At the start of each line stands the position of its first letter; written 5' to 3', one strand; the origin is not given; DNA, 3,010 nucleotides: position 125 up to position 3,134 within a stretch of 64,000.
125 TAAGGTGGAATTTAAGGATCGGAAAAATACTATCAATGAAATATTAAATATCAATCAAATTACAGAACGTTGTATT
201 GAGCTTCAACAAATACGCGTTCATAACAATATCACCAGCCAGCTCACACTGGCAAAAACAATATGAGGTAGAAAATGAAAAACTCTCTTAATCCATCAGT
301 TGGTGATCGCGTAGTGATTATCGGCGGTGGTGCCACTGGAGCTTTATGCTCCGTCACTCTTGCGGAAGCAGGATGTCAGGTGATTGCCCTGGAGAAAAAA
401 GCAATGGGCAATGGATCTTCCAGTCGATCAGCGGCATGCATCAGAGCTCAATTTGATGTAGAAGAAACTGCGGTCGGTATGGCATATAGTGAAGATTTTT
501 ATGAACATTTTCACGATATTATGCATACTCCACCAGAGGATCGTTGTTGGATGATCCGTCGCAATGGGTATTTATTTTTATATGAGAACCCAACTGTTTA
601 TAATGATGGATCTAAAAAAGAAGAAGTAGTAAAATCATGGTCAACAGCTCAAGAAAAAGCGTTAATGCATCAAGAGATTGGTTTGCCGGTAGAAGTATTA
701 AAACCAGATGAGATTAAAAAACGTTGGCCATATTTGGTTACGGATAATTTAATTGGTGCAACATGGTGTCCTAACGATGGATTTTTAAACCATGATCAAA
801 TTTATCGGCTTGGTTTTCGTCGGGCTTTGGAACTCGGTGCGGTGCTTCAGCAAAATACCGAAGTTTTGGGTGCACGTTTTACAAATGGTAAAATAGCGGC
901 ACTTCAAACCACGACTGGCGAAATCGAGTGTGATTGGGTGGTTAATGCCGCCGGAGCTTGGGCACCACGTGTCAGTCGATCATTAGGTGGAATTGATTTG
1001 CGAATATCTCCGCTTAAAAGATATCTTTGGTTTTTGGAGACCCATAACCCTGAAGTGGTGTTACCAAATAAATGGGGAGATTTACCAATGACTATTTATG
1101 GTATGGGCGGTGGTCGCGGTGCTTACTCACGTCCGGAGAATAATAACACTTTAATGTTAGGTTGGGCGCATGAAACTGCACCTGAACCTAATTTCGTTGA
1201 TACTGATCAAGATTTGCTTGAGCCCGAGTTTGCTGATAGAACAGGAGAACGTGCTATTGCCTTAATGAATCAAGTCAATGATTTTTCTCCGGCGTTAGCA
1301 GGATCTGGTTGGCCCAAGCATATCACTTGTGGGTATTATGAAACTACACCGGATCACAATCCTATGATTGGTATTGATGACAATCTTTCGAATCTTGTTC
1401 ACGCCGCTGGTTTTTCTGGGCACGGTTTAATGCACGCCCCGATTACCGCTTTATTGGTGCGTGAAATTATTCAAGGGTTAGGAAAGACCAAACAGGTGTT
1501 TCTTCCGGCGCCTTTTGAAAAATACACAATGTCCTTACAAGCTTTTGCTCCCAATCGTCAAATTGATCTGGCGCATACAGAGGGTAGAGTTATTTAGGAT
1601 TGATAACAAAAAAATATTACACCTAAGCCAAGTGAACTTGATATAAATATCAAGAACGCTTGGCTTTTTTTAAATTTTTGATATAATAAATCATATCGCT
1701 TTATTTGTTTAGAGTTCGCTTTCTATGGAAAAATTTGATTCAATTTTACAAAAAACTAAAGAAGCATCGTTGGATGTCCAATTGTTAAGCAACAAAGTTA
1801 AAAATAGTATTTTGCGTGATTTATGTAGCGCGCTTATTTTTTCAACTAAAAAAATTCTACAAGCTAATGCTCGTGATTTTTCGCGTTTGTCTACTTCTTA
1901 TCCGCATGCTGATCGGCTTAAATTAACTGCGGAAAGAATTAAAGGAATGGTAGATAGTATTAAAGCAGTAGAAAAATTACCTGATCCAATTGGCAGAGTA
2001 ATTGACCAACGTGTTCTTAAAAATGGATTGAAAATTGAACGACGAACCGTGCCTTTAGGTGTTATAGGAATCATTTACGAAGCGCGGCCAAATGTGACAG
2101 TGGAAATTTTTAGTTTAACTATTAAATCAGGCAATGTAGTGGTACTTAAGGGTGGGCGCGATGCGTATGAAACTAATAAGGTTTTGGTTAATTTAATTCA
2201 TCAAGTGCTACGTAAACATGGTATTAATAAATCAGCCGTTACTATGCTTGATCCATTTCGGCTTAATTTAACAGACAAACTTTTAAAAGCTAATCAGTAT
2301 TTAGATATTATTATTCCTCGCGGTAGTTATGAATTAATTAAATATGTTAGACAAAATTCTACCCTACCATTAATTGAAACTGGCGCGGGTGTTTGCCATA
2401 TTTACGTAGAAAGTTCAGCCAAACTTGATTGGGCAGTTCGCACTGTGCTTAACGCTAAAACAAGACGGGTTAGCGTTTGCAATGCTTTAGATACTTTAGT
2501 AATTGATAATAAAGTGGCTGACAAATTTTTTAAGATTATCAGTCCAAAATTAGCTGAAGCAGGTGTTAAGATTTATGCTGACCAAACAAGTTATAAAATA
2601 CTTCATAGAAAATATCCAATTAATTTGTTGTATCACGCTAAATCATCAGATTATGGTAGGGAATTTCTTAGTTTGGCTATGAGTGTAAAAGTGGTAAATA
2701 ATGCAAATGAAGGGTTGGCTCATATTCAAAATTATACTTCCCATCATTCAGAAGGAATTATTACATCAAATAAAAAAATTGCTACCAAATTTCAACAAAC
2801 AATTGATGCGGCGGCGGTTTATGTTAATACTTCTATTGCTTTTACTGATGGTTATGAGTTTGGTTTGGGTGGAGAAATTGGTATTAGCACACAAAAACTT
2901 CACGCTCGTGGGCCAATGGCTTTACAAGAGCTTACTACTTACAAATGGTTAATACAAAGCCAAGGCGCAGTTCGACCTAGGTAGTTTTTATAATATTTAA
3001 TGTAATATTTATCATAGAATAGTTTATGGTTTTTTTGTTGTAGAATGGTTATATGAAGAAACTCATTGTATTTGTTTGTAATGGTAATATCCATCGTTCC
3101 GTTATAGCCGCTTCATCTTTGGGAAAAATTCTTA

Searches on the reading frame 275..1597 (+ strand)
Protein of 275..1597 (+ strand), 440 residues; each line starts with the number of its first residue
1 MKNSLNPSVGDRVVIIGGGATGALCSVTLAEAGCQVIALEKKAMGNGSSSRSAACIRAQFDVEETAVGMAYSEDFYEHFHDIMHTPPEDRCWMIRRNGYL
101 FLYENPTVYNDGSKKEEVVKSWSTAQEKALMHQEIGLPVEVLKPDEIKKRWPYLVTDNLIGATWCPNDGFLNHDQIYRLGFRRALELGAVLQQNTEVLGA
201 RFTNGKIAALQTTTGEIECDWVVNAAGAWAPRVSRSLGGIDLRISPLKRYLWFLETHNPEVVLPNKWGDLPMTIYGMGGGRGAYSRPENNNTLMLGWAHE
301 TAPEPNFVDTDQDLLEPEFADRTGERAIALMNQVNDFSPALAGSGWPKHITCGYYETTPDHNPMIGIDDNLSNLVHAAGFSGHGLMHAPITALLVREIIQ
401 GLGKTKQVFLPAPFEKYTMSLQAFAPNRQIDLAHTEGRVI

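Call 8: search_protein_families(library=pfam, proteins=[window:275-1597:+], max_evalue=0.001)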
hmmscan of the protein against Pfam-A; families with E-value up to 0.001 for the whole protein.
window:275-1597:+ (440 aa): 5 families
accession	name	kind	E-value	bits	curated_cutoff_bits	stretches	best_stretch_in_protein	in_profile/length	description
PF01266.30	DAO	-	4e-55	188.2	27.9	1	12-397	1-352/353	FAD dependent oxidoreductase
PF03486.20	HI0933_like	-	1.8e-06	28.1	50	1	12-43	2-33/244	HI0933-like protein Rossmann domain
PF00890.30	FAD_binding_2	-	6e-06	26.1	20.4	1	13-85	2-70/414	FAD binding domain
PF01494.25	FAD_binding_3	-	6.3e-06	26.1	22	1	13-44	4-35/349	FAD binding domain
PF07992.20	Pyr_redox_2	-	1.7e-05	24.8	26.1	0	10-41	142-173/291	Pyridine nucleotide-disulphide oxidoreductase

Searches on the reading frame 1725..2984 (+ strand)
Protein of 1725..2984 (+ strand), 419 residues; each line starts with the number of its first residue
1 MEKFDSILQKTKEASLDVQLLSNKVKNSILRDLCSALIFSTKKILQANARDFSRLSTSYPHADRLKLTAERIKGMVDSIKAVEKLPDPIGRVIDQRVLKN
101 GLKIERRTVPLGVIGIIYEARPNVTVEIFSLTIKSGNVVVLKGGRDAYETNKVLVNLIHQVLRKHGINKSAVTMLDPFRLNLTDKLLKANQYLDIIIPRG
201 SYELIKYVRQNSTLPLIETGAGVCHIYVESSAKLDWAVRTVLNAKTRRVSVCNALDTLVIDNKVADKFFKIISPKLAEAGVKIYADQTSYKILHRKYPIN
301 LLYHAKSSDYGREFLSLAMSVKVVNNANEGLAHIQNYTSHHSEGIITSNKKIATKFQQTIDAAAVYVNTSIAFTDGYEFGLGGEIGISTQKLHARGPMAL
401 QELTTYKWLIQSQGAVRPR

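Call 8: search_protein_families(library=pfam, proteins=[window:1725-2984:+], max_evalue=0.001)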
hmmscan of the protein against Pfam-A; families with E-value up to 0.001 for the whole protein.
window:1725-2984:+ (419 aa): 1 family
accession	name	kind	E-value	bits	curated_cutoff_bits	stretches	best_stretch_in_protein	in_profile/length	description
PF00171.27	Aldedh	-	2.1e-12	46.8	23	1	36-278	55-295/461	Aldehyde dehydrogenase family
